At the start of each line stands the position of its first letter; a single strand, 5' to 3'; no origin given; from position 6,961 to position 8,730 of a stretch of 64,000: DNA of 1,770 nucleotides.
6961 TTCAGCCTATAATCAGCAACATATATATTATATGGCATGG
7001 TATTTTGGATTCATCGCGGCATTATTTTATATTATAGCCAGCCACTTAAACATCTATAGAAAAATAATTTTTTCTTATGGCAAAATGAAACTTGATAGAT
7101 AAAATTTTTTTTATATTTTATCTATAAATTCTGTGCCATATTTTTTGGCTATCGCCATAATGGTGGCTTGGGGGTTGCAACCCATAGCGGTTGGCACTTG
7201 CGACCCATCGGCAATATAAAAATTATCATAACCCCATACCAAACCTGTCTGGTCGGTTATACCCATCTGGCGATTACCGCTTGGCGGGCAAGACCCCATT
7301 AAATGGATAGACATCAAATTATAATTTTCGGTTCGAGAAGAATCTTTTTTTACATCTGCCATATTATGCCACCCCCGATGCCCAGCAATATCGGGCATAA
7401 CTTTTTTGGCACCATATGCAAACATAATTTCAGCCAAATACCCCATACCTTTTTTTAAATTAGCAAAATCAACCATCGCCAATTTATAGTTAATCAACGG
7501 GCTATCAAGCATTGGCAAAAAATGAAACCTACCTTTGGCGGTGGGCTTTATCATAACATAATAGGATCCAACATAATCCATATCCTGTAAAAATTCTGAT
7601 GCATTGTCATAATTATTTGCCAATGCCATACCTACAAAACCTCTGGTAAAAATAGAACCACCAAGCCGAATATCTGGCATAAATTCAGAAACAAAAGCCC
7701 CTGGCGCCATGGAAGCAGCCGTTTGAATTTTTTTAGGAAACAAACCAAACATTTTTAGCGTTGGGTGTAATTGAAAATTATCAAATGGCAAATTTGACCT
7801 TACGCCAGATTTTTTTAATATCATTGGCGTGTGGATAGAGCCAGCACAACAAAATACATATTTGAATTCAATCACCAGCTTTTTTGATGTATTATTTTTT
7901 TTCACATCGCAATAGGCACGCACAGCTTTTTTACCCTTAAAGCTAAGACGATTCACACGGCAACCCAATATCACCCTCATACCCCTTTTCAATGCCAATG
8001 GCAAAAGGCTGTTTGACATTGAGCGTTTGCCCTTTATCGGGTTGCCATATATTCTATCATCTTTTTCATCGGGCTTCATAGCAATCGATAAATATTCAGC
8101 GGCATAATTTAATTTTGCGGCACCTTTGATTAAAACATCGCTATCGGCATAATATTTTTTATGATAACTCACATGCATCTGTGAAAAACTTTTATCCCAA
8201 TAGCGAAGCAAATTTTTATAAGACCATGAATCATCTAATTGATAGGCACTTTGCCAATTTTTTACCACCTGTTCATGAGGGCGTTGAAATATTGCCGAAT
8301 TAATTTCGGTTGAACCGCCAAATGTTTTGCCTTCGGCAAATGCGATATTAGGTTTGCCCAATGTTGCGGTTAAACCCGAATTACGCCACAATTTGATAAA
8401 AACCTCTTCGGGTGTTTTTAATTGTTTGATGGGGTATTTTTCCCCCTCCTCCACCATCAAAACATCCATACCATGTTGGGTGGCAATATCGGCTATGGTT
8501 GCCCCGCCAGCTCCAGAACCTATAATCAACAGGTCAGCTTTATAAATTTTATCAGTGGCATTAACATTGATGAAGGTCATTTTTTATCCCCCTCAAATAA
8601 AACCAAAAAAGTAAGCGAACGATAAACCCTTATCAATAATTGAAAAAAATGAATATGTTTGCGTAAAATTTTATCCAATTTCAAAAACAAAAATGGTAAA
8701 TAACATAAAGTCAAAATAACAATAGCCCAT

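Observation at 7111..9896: GMC flavoprotein plus extended-SDR operon beside the DPPR-synthase gene: possible non-orthologous replacement of the DprE1/DprE2 2'-epimerase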

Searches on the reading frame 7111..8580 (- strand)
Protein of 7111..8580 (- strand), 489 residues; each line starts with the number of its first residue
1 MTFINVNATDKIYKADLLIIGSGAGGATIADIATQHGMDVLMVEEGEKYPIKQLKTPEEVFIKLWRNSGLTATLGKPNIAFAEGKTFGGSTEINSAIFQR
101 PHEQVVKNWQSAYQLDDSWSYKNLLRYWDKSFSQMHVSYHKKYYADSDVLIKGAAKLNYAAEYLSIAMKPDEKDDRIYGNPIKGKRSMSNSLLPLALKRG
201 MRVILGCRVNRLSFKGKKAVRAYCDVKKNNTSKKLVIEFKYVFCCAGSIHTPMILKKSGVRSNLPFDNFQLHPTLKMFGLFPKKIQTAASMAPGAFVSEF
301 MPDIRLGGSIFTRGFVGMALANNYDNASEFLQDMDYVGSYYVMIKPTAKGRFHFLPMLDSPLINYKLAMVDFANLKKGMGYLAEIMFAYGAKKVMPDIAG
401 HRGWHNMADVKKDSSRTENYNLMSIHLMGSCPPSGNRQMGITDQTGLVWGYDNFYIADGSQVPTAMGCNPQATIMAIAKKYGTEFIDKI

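Call 4: search_protein_families(library=pfam, proteins=[window:7111-8580:-], max_evalue=0.01)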
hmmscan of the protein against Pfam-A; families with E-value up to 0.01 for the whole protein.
window:7111-8580:- (489 aa): 5 families
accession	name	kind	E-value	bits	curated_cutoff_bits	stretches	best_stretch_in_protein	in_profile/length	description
PF00732.25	GMC_oxred_N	-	1.9e-33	116.6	23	1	63-273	3-217/218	GMC oxidoreductase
PF05199.19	GMC_oxred_C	-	4e-14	53.8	24.6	1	363-478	22-139/139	GMC oxidoreductase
PF07992.20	Pyr_redox_2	-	1.8e-06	28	26.1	1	16-54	2-40/291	Pyridine nucleotide-disulphide oxidoreductase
PF01266.30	DAO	-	0.00032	20.8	27.9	0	16-46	1-31/353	FAD dependent oxidoreductase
PF13450.12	NAD_binding_8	-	0.0019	18.9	21.9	1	19-47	1-29/68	NAD(P)-binding Rossmann-like domain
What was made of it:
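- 7111..8580 (-): GMC-family FAD oxidoreductase, catalytic subunit (489 aa). Pfam GMC_oxred_N and GMC_oxred_C are above their cut-offs (call 4).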

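Call 5: search_protein_families(library=ncbifam, proteins=[window:7111-8580:-], max_evalue=0.01)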
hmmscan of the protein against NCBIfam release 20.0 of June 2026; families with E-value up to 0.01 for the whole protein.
window:7111-8580:- (489 aa): 19 families
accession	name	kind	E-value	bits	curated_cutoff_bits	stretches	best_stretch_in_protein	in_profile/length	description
TIGR04542.1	GMC_mycofac_2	equivalog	1.3e-22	80.4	400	2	16-261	1-238/425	mycofactocin system GMC family oxidoreductase MftG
NF002550.0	PRK02106.1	subfamily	3.7e-22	78.6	605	2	14-133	5-133/563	choline dehydrogenase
TIGR03970.1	mycofact_MftG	equivalog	2.5e-19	69.6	387.45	3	413-481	413-482/487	mycofactocin dehydrogenase MftG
TIGR01810.1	betA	equivalog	7.8e-17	61.1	732.1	2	16-133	1-127/532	choline dehydrogenase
NF058674.1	CholsOxChoxAB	equivalog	4e-14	52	850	2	423-480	470-527/535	cholesterol oxidase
NF038210.1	GMC_mycofac_3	equivalog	4.4e-12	45.6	300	1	200-263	158-218/418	mycofactocin system GMC family oxidoreductase MftG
TIGR02462.1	pyranose_ox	equivalog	2.8e-10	39.7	544.9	1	424-486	482-544/548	pyranose oxidase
NF053717.1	VnlPnlRedVprA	equivalog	2.5e-05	23.3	600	1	14-47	6-39/481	vinyl phenol reductase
NF009473.0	PRK12835.1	subfamily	3.4e-05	22.5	837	1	14-49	11-46/585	FAD-binding protein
NF004789.0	PRK06134.1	subfamily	0.00019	20.1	747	1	12-47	10-45/581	FAD-dependent oxidoreductase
NF006130.0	PRK08274.1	equivalog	0.00035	19.5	369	0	14-48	5-39/467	FAD-dependent tricarballylate dehydrogenase TcuA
NF009477.0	PRK12843.1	equivalog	0.00066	18.2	758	1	9-47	11-49/578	FAD-dependent oxidoreductase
TIGR02032.1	GG-red-SF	subfamily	0.0011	18.7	158.8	1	16-48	2-34/297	geranylgeranyl reductase family protein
TIGR01350.1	lipoamide_DH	equivalog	0.0033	16.2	408.8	0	15-45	2-32/461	dihydrolipoyl dehydrogenase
NF006124.0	PRK08268.1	subfamily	0.005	15.9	508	1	15-46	8-39/507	3-hydroxyacyl-CoA dehydrogenase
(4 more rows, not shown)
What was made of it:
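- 7111..8580 (-): All NCBIfam equivalogs (BetA, MftG, cholesterol oxidase, pyranose oxidase) are far below their cut-offs (call 5).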

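Call 6: find_homologous_proteins(query=window:7111-8580:-, max_evalue=0.00001)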
Query window:7111-8580:- (489 aa): 462 proteins with E <= 0.00001 among 5261 candidates; the best 120 are listed.
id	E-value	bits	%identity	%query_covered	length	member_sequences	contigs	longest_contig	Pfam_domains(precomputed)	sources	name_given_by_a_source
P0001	0.0e+0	1131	100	100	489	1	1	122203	PF07992.21,PF05199.20,PF00732.26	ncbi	ncbi:MAG: GMC family oxidoreductase N-terminal domain-containing protein [Alphaproteobacteria bacter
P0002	1.1e-217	742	64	99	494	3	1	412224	PF01266.31,PF07992.21,PF05199.20,PF00732.26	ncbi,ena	-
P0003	3.7e-142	493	47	98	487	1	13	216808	PF07992.21,PF05199.20,PF00732.26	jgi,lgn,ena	-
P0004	6.7e-141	488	46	96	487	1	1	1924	PF07992.21,PF05199.20,PF00732.26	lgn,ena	-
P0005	3.4e-131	456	44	97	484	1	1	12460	PF07992.21,PF05199.20,PF00732.26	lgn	-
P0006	7.7e-107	376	40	99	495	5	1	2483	PF13450.13,PF07992.21,PF05199.20,PF00732.26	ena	-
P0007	3.6e-106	374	38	99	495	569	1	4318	PF01266.31,PF13450.13,PF07992.21,PF05199.20,PF00732.26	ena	-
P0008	1.6e-105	372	38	98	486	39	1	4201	PF01266.31,PF07992.21,PF05199.20,PF00732.26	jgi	-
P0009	6.6e-103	363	38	98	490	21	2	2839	PF01266.31,PF07992.21,PF05199.20,PF00732.26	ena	-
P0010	4.4e-102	360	39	97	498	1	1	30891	PF05199.20,PF00732.26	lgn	-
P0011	7.1e-102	360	40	97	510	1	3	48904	PF01266.31,PF00890.31,PF07992.21,PF05199.20,PF00732.26,PF01494.26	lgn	-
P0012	1.1e-100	356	40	97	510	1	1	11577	PF01266.31,PF00890.31,PF07992.21,PF05199.20,PF00732.26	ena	-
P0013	1.7e-100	355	38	97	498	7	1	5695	PF01266.31,PF05199.20,PF00732.26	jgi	jgi:choline dehydrogenase-like flavoprotein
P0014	4.3e-100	354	38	98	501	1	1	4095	PF01266.31,PF05199.20,PF00732.26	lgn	-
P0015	5.3e-100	354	39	98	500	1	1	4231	PF01266.31,PF00890.31,PF07992.21,PF05199.20,PF00732.26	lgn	-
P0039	8.1e-93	330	38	97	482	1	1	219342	PF01266.31,PF00890.31,PF07992.21,PF05199.20,PF00732.26,PF01494.26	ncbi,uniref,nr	ncbi:FAD-dependent oxidoreductase [Polynucleobacter sp. Tro8-14-1]|uniref:FAD-dependent oxidoreducta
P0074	1.5e-89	319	36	94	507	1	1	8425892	PF01266.31,PF07992.21,PF05199.20,PF00732.26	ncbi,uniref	ncbi:GMC family oxidoreductase N-terminal domain-containing protein [Bradyrhizobium sp. DASA03076]|u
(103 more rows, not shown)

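Call 7: find_encoding_contigs(protein=P0074, flank=10000, max_places=2)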
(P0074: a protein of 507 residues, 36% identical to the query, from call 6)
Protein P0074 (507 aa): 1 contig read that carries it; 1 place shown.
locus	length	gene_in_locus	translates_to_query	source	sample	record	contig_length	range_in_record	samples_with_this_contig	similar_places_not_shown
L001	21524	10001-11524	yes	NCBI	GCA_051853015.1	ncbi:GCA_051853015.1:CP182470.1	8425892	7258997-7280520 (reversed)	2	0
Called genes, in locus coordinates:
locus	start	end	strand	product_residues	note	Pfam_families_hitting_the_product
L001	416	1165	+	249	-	PF01012:ETF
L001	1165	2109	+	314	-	PF01012:ETF, PF00766:ETF_alpha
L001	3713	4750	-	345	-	PF13518:HTH_28, PF13551:HTH_29, PF00665:rve (weak), PF13683:rve_3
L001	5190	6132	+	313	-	PF00292:PAX (weak), PF13384:HTH_23 (weak), PF13518:HTH_28 (faint), PF13358:DDE_3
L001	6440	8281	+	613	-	-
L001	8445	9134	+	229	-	PF01073:3Beta_HSD, PF01370:Epimerase, PF04321:RmlD_sub_bind, PF16363:GDP_Man_Dehyd, PF13460:NAD_binding_10, PF07993:NAD_binding_4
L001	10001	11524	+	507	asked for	PF01266:DAO (weak), PF07992:Pyr_redox_2 (faint), PF00732:GMC_oxred_N, PF05199:GMC_oxred_C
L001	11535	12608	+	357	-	PF05368:NmrA, PF01073:3Beta_HSD, PF01370:Epimerase, PF02719:Polysacc_synt_2, PF04321:RmlD_sub_bind, PF07993:NAD_binding_4 (faint), PF13460:NAD_binding_10, PF16363:GDP_Man_Dehyd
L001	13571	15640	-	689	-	PF00239:Resolvase, PF07508:Recombinase, PF13408:Zn_ribbon_recom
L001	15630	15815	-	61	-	-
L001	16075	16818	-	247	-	PF01695:IstB_IS21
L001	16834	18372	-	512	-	PF08281:Sigma70_r4_2 (weak), PF00665:rve (weak), PF22483:Mu-transpos_C_2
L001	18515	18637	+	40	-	-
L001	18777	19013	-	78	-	-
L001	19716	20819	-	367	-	PF02254:TrkA_N (weak), PF03435:Sacchrp_dh_NADP, PF13460:NAD_binding_10 (weak), PF16653:Sacchrp_dh_C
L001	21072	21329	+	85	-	-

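Call 8: find_encoding_contigs(protein=P0039, flank=10000, max_places=2)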
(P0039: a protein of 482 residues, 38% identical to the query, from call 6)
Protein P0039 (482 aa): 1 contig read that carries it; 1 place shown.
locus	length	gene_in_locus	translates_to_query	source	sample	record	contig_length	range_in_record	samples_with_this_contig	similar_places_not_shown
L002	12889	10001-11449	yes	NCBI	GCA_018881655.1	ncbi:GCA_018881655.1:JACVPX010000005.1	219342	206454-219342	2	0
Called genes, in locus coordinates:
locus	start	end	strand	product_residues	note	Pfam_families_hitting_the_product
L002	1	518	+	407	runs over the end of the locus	-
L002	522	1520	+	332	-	PF00535:Glycos_transf_2, PF10111:Glyco_tranf_2_2, PF13641:Glyco_tranf_2_3 (weak)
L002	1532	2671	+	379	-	PF01073:3Beta_HSD, PF01370:Epimerase, PF05368:NmrA (weak), PF16363:GDP_Man_Dehyd, PF07993:NAD_binding_4, PF01370:Epimerase, PF02719:Polysacc_synt_2 (weak), PF16363:GDP_Man_Dehyd, +1 more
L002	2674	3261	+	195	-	PF00132:Hexapep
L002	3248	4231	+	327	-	-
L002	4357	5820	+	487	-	PF01040:UbiA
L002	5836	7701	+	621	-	-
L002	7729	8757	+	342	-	PF01073:3Beta_HSD, PF01370:Epimerase, PF04321:RmlD_sub_bind, PF13460:NAD_binding_10, PF16363:GDP_Man_Dehyd, PF07993:NAD_binding_4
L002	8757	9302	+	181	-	PF02698:DUF218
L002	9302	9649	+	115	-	PF00892:EamA (weak), PF00893:Multi_Drug_Res (weak)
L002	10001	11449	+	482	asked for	PF01494:FAD_binding_3 (weak), PF07992:Pyr_redox_2 (faint), PF00890:FAD_binding_2 (faint), PF01266:DAO, PF00732:GMC_oxred_N, PF05199:GMC_oxred_C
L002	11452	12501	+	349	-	PF01073:3Beta_HSD, PF01370:Epimerase, PF04321:RmlD_sub_bind, PF07993:NAD_binding_4 (weak), PF13460:NAD_binding_10 (weak), PF16363:GDP_Man_Dehyd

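Call 9: find_encoding_contigs(protein=P0002, flank=10000, max_places=2)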
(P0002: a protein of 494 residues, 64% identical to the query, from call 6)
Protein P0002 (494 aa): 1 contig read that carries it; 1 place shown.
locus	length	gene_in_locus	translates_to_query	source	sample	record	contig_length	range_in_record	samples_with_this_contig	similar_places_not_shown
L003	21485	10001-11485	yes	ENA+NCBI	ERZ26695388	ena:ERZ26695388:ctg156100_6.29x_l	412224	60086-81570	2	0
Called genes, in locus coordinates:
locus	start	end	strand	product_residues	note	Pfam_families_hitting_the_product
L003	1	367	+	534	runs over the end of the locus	PF13576:Pentapeptide_3 (faint)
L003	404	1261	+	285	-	PF01370:Epimerase (faint)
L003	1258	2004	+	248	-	PF01416:PseudoU_synth_1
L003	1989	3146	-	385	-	PF13439:Glyco_transf_4, PF13579:Glyco_trans_4_4, PF00534:Glycos_transf_1, PF13692:Glyco_trans_1_4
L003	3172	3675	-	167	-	PF02470:MlaD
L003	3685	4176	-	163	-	PF02470:MlaD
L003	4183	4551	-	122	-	PF05071:NDUFA12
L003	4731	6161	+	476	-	PF03315:SDH_beta, PF03313:SDH_alpha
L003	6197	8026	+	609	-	-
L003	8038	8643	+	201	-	-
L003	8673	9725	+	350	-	PF01370:Epimerase, PF02719:Polysacc_synt_2 (weak), PF04321:RmlD_sub_bind, PF01073:3Beta_HSD, PF16363:GDP_Man_Dehyd, PF07993:NAD_binding_4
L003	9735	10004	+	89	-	-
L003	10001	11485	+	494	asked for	PF07992:Pyr_redox_2 (faint), PF01266:DAO (faint), PF00732:GMC_oxred_N, PF05199:GMC_oxred_C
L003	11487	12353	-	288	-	PF01040:UbiA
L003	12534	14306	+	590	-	PF02776:TPP_enzyme_N, PF00205:TPP_enzyme_M, PF02775:TPP_enzyme_C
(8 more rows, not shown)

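Call 16: find_related_loci(query=A1, collection=genome_contigs, flank=10000)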
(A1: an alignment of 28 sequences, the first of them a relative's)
Query A1 (489 aa) in genome_contigs; peptide patterns used: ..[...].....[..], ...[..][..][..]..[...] (x = any residue, [..] = any of these).
599 stretches matched a pattern (row limit reached: there are more); 560 encode a relative of the query (tblastn E <= 1e-3); the best 80 are kept; 80 distinct loci.
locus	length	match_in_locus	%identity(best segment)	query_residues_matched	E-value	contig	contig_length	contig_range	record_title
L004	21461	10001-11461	64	3-486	0e+0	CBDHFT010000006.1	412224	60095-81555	MAG: Alphaproteobacteria bacterium isolate 80a07e34-7aa6-4b43-93f2-10e3ce3875ad genome assembly, contig: contig_6, whole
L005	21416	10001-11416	42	15-487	1e-132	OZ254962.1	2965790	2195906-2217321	MAG: Alphaproteobacteria bacterium isolate 6a02c240-982f-4e10-8450-1c361b460545 genome assembly, chromosome: 1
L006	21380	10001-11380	39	15-487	8e-107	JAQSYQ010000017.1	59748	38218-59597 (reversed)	MAG: Gammaproteobacteria bacterium isolate L_E1_T20_B_bin.24 scaffold_1191, whole genome shotgun sequence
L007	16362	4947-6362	39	12-478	3e-105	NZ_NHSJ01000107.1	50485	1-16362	Rhodoblastus sphagnicola strain DSM 16996 scaffold0107, whole genome shotgun sequence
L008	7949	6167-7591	39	14-487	2e-102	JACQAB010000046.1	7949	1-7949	MAG: Proteobacteria bacterium isolate NC_groundwater_905_Pr1_S-0.2um_57_15 Montesol18-Sp2_coassembly_scaffold_182979, wh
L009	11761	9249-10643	39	13-486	5e-102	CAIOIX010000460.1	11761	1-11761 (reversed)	MAG: uncultured beta proteobacterium isolate D14_bin-1168 genome assembly, contig: bin-1168:460/477, whole genome shotgu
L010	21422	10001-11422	38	16-486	6e-101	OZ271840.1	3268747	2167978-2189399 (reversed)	MAG: Alphaproteobacteria bacterium isolate 72443cf9-a358-416b-8693-caead2f30aea genome assembly, chromosome: 1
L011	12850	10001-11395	38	13-486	1e-99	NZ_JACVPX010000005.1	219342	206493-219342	Polynucleobacter sp. Tro8-14-1 NODE_5_length_219342_cov_153.348769, whole genome shotgun sequence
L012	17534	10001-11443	37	7-487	3e-99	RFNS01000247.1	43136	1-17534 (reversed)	MAG: Alphaproteobacteria bacterium isolate LLD_269 Lanier.contig277648.43136bp, whole genome shotgun sequence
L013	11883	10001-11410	37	14-478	1e-98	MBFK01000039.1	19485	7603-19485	Sinorhizobium shofinae strain CCBAU 251167 scaffold64, whole genome shotgun sequence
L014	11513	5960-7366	37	14-478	4e-98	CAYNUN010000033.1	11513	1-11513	MAG TPA_asm: uncultured Methylobacteriaceae bacterium isolate SRP318679_co1_61 genome assembly, contig: NODE_8812_length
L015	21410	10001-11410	37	14-478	1e-97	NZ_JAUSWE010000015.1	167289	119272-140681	Rhizobium mesoamericanum strain DSM 28449 Ga0480173_15, whole genome shotgun sequence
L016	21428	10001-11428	37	16-486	9e-97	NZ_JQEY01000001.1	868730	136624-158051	Palleronia rufa strain MOLA 401 Contig_92, whole genome shotgun sequence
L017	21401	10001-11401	36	14-475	2e-96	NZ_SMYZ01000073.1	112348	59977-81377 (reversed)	Mesorhizobium norvegicum strain 10.2.2 10-2-2_contig_74, whole genome shotgun sequence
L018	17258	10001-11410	37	14-478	4e-96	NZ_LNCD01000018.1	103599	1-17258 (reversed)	Rhizobium altiplani strain BR 10423 contig114, whole genome shotgun sequence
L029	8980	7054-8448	36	15-486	3e-84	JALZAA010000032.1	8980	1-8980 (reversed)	MAG: Actinomycetota bacterium isolate KAP bin79 SD1490-92_k127_370588, whole genome shotgun sequence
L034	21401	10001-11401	34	16-488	3e-81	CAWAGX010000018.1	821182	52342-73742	MAG: uncultured Actinomycetes bacterium isolate MFD04944.bin.2.173 genome assembly, contig: contig_50763, whole genome s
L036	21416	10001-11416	33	12-489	6e-81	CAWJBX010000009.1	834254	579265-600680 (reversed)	MAG: uncultured Actinomycetes bacterium isolate MFD06714.bin.2.2 genome assembly, contig: contig_20039, whole genome sho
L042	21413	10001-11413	34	10-486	1e-79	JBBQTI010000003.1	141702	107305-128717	MAG: Acidimicrobiia bacterium isolate Co_metawrap_1816 Cmw_1816_k141_5866682_length_141702_cov_16.9991, whole genome sho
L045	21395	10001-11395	32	16-486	2e-79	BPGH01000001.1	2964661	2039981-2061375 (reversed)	MAG: Acidimicrobiia bacterium KatS3mg009 DNA, contig_6993, whole genome shotgun sequence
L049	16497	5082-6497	32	9-486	5e-79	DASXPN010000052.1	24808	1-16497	MAG TPA_asm: Acidimicrobiales bacterium isolate SMAG_U5409 k141_1215194, whole genome shotgun sequence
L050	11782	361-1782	31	8-489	4e-79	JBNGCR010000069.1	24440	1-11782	MAG: Limnospira sp. isolate E05-005 bin49.fa-69, whole genome shotgun sequence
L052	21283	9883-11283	34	16-488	1e-78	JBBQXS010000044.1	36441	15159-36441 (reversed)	MAG: Acidimicrobiia bacterium isolate Co_metawrap_2126 Cmw_2126_k141_14301384_length_36441_cov_14.9985, whole genome sho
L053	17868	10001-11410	35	10-486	1e-78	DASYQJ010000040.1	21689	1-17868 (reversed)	MAG TPA_asm: Acidimicrobiia bacterium isolate SMAG_U4482 k141_877200, whole genome shotgun sequence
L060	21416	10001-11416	33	12-489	1e-77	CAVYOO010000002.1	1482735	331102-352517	MAG: uncultured Acidimicrobiia bacterium isolate MFD05684.bin.2.27 genome assembly, contig: contig_46871, whole genome s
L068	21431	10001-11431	32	4-489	5e-77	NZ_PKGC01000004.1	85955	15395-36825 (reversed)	Arthrospira platensis PCC 7345 scaffold_4, whole genome shotgun sequence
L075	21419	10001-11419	31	14-489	1e-75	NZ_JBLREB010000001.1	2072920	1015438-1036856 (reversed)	Ectobacillus polymachus strain NBRC 110614 Scaffold1, whole genome shotgun sequence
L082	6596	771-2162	34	9-477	1e-75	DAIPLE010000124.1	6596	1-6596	MAG TPA_asm: Actinomycetota bacterium isolate CTOTU25330 NODE_6487_length_6596_cov_6.161443, whole genome shotgun sequen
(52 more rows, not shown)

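Call 22: search_protein_families(library=pfam, proteins=[L001:9414-10004:+, L082:364-777:+, L053:14194-16254:-, L050:6090-6503:+, L060:14101-15405:+, L042:16905-18590:+, L052:13677-14090:+, L029:931-1701:-, L049:3059-4633:-, L036:807-2933:-], max_evalue=0.01)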
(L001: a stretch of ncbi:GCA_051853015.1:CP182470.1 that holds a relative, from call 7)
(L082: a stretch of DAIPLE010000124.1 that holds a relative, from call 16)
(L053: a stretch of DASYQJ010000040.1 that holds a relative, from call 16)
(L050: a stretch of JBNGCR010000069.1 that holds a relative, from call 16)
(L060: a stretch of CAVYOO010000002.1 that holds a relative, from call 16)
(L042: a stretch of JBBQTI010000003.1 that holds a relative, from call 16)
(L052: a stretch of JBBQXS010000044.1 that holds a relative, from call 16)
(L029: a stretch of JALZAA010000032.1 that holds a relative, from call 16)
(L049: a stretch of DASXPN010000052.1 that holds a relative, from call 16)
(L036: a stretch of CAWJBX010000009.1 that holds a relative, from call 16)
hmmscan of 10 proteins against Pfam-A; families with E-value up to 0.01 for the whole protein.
L001:9414-10004:+ (196 aa): 0 families

L082:364-777:+ (137 aa): 0 families

L053:14194-16254:- (686 aa): 0 families

L050:6090-6503:+ (137 aa): 3 families
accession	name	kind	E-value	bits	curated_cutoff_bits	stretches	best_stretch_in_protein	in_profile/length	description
PF00893.25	Multi_Drug_Res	-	2.9e-15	57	23.7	1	28-128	2-93/93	Small Multidrug Resistance protein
PF00892.27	EamA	-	1.4e-07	32.3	28.2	1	26-136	25-134/135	EamA-like transporter family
PF10639.15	TMEM234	-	0.0005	20.6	30.1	1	67-135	44-112/113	Putative transmembrane family 234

L060:14101-15405:+ (434 aa): 1 family
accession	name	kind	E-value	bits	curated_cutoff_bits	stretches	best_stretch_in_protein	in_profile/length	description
PF01757.29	Acyl_transf_3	-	2.3e-23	83.2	31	1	37-405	3-318/326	Acyltransferase domain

L042:16905-18590:+ (561 aa): 1 family
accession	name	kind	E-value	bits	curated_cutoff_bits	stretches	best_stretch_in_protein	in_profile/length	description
PF13231.12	PMT_2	-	7.3e-06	26.7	26.1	1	80-216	4-139/160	Dolichyl-phosphate-mannose-protein mannosyltransferase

L052:13677-14090:+ (137 aa): 0 families

L029:931-1701:- (256 aa): 0 families

L049:3059-4633:- (524 aa): 0 families

L036:807-2933:- (708 aa): 2 families
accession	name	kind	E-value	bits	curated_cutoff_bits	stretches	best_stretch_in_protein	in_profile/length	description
PF00754.31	F5_F8_type_C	-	0.00016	22.2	28.2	0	120-180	11-68/127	F5/8 type C domain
PF22633.2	F5_F8_type_C_2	-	0.0064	17.5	27.8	0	125-180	1-55/91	NedA-like, galactose-binding domain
